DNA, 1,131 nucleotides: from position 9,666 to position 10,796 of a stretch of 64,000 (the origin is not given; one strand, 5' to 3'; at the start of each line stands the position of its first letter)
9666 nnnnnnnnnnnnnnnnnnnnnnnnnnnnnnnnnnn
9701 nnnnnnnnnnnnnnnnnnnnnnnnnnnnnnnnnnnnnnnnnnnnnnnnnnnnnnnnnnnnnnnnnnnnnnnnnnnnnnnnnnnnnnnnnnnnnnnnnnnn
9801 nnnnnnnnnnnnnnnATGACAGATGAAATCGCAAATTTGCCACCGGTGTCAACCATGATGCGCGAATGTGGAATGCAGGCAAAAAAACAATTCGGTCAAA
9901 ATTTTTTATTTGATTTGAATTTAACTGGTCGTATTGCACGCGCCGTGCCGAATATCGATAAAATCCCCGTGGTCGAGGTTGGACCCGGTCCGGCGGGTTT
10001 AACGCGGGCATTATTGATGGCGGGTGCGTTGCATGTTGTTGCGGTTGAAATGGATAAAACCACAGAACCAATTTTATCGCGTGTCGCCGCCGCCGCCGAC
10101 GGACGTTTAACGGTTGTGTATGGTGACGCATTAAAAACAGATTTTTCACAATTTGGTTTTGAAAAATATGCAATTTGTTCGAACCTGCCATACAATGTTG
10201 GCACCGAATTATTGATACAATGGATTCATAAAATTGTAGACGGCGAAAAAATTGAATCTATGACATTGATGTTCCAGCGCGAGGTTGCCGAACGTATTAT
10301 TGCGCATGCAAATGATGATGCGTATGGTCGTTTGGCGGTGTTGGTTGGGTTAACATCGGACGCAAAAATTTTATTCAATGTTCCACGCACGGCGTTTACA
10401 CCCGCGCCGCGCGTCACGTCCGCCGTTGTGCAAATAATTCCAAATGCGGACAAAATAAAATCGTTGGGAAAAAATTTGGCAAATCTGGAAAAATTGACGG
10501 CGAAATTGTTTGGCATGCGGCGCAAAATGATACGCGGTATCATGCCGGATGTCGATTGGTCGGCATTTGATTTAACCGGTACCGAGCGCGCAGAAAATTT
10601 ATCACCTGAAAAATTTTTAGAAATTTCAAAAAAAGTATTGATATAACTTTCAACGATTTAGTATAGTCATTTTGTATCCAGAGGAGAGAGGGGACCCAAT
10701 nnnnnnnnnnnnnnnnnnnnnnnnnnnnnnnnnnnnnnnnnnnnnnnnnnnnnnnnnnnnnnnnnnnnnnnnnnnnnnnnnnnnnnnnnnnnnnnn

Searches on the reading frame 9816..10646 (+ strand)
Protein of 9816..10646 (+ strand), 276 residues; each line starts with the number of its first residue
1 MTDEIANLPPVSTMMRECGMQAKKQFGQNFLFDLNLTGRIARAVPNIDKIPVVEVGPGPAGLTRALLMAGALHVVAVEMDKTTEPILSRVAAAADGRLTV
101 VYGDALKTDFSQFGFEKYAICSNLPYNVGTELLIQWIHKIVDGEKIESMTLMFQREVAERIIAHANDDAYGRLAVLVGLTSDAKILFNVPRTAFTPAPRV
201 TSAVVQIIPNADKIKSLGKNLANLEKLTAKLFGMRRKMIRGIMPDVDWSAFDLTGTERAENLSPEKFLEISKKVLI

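Call 54: search_protein_families(library=pfam, proteins=[window:9816-10646:+], max_evalue=0.001)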
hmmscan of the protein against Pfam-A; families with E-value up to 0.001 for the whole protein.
window:9816-10646:+ (276 aa): 1 family
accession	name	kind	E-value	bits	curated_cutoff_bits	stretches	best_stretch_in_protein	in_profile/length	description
PF00398.26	RrnaAD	-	2.7e-43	148.4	24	1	21-272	3-259/263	Ribosomal RNA adenine dimethylase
